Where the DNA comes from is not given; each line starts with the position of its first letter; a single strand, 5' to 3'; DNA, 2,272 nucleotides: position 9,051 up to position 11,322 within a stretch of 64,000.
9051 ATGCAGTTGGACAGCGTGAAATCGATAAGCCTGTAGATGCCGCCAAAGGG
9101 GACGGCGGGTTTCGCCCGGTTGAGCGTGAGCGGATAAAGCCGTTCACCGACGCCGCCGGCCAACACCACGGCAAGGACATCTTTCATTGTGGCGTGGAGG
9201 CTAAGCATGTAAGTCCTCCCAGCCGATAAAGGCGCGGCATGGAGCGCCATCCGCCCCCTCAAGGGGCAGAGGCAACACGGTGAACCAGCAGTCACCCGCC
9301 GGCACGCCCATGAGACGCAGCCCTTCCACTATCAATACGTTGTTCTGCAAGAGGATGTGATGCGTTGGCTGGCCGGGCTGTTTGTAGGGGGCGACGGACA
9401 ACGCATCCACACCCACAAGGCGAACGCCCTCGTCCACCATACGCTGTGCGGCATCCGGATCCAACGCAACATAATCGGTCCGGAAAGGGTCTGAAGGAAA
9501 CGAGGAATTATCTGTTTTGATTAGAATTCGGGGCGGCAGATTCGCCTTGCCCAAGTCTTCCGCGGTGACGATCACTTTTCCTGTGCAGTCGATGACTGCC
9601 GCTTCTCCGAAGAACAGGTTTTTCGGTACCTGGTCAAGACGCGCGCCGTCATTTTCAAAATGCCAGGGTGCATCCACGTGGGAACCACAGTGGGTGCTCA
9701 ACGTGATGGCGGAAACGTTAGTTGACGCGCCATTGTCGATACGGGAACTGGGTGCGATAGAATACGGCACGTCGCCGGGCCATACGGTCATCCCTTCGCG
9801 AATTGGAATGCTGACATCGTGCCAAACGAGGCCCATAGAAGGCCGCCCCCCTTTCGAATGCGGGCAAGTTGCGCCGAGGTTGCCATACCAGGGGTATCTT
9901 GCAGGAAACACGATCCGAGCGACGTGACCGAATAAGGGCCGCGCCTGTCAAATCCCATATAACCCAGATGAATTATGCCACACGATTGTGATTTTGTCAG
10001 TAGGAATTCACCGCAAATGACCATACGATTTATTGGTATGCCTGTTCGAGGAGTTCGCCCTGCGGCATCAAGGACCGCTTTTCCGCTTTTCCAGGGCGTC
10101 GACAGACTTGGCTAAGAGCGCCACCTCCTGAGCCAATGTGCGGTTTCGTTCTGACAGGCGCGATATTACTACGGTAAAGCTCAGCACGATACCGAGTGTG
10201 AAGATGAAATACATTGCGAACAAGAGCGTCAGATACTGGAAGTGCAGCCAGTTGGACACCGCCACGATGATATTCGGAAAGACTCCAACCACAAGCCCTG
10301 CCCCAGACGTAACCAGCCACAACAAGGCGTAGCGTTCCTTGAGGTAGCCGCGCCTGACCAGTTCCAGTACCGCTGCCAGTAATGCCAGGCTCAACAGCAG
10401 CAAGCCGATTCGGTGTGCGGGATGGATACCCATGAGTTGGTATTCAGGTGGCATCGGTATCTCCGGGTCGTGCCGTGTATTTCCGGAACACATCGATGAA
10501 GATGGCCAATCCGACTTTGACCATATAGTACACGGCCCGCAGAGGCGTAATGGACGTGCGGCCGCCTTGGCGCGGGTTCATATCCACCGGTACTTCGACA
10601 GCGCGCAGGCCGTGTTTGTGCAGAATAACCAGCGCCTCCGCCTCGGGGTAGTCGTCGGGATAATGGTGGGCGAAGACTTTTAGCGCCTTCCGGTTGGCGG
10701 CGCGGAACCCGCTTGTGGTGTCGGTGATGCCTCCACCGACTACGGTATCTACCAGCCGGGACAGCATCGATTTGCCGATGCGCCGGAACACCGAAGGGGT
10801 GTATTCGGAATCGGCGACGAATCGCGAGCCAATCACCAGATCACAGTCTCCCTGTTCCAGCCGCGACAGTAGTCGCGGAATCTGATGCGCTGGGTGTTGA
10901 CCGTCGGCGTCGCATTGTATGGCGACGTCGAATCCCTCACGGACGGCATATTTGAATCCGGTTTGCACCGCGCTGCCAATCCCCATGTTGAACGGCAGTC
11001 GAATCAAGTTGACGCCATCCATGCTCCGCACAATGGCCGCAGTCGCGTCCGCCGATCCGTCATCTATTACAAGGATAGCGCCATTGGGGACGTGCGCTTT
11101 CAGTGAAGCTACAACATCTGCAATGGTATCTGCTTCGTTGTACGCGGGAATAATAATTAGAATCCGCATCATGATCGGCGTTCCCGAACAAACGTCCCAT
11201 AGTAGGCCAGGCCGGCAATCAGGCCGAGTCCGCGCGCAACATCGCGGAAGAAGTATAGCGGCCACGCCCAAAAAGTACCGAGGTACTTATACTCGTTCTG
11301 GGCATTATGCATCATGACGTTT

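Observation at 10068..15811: Seven-gene glycan operon chained by ATGA overlaps with a secreted PHP-type metallohydrolase embedded in it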

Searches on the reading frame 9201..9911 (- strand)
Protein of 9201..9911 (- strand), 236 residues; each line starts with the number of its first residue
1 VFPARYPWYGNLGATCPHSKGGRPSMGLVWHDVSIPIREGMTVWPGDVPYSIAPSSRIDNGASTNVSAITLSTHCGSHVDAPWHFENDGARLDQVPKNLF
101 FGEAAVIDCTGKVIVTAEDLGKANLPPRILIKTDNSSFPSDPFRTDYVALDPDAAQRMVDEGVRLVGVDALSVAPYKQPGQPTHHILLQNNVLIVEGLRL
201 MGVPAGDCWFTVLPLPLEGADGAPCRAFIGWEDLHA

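Call 3: search_protein_families(library=pfam, proteins=[window:9201-9911:-], max_evalue=0.01)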
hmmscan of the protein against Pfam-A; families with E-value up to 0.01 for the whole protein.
window:9201-9911:- (236 aa): 1 family
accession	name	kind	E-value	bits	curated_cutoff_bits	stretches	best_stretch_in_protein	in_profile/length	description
PF04199.19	Cyclase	-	9e-23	81.5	23.1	1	32-173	2-140/142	Putative cyclase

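Call 4: search_protein_families(library=ncbifam, proteins=[window:9201-9911:-], max_evalue=0.01)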
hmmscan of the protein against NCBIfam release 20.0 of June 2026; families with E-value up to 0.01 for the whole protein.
window:9201-9911:- (236 aa): 1 family
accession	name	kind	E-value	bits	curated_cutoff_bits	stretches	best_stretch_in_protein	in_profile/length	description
TIGR03035.1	trp_arylform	equivalog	1.7e-49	168.6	223.05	1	30-229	2-203/206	arylformamidase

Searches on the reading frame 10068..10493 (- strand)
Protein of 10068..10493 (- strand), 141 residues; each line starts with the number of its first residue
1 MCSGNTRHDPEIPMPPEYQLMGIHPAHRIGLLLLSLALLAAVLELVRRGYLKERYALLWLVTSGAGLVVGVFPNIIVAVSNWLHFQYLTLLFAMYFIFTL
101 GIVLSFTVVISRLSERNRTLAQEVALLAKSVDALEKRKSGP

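Call 3: search_protein_families(library=pfam, proteins=[window:10068-10493:-], max_evalue=0.01)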
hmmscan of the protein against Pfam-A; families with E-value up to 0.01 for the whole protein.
window:10068-10493:- (141 aa): 1 family
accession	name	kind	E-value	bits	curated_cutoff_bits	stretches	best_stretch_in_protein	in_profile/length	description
PF10066.14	DUF2304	-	7.8e-21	74.8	25.5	1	28-129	3-105/106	Uncharacterized conserved protein (DUF2304)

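Call 4: search_protein_families(library=ncbifam, proteins=[window:10068-10493:-], max_evalue=0.01)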
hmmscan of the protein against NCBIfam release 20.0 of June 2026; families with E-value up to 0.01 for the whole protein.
window:10068-10493:- (141 aa): 1 family
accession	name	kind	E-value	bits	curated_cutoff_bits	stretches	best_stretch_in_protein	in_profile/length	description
TIGR03025.1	EPS_sugtrans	subfamily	0.006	15.8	295.55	1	29-130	33-134/445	exopolysaccharide biosynthesis polyprenyl glycosylphosphotransferase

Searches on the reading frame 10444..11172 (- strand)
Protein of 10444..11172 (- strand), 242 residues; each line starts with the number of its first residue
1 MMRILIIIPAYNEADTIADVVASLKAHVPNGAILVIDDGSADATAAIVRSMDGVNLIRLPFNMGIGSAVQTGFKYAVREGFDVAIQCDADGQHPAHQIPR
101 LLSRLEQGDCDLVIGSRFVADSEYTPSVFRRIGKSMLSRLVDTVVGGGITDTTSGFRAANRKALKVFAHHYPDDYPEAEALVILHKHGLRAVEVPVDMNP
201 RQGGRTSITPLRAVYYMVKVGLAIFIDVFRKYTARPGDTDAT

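Call 3: search_protein_families(library=pfam, proteins=[window:10444-11172:-], max_evalue=0.01)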
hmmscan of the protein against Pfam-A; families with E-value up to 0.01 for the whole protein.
window:10444-11172:- (242 aa): 2 families
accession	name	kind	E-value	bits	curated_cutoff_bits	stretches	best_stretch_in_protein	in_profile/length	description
PF00535.33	Glycos_transf_2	-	2.8e-28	99.4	23.3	1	6-165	2-165/168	Glycosyl transferase family 2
PF13641.12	Glyco_tranf_2_3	-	0.00014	22.4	27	1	4-119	3-125/230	Glycosyltransferase like family 2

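Call 4: search_protein_families(library=ncbifam, proteins=[window:10444-11172:-], max_evalue=0.01)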
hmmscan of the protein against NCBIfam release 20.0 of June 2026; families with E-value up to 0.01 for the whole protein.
window:10444-11172:- (242 aa): 18 families
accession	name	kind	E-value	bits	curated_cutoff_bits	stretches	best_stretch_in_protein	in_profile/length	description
NF058614.1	PPMAGASynPpgS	equivalog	1.4e-33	116.2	370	1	5-198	3-196/226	polyprenyl-phospho-N-acetylgalactosaminyl synthase PpgS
TIGR04182.1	glyco_TIGR04182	equivalog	1.1e-26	94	325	1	4-215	2-208/293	S-layer glycoprotein N-glycosyltransferase AglJ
NF041391.1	DPhHxTase_Halo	equivalog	2e-21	76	375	1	10-215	3-199/213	dolichyl-phosphate hexose transferase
NF007986.1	PRK10714.1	equivalog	5.8e-15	55.1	529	1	3-217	7-219/316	undecaprenyl-phosphate 4-deoxy-4-formamido-L-arabinose transferase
NF047588.1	GlcsyltransPgfSStrep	equivalog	4.5e-14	52.4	500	1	2-168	1-168/308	glycosyltransferase PgfS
TIGR03937.1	PgaC_IcaA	equivalog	5.1e-10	38.9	422.3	1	3-89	46-136/407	poly-beta-1,6-N-acetyl-D-glucosamine synthase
TIGR03469.1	HpnB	hypoth_equivalog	3e-09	36.4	379.25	1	4-113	46-168/386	hopene-associated glycosyltransferase HpnB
TIGR04283.1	glyco_like_mftF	equivalog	1.9e-08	34.2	182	1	6-60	3-57/221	TIGR04283 family arsenosugar biosynthesis glycosyltransferase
NF041865.1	EpsU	equivalog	3.1e-08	33.1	700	1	5-108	42-150/394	exopolysaccharide biosynthesis GT2 family glycosyltransferase EpsU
TIGR03965.1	mycofact_glyco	equivalog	1.8e-07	30.4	280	1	5-113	77-187/467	mycofactocin biosynthesis glycosyltransferase MftF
TIGR01556.1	rhamnosyltran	subfamily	1.3e-06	27.8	200.55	1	19-134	12-128/281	rhamnosyltransferase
NF010496.0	PRK13915.1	equivalog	1.7e-06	27.4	262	1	3-50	32-83/307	glucosyl-3-phosphoglycerate synthase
NF053846.1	glyco_with_XrtP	equivalog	3e-06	26.2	520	1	6-51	45-90/440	XrtP-associated glycosyltransferase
NF041875.1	EPS_EpsD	equivalog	4e-06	26.5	370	1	6-160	3-159/325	exopolysaccharide biosynthesis glycosyltransferase EpsD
NF007482.0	PRK10073.1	equivalog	5.5e-05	22.3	423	1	4-112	8-117/334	glycosyltransferase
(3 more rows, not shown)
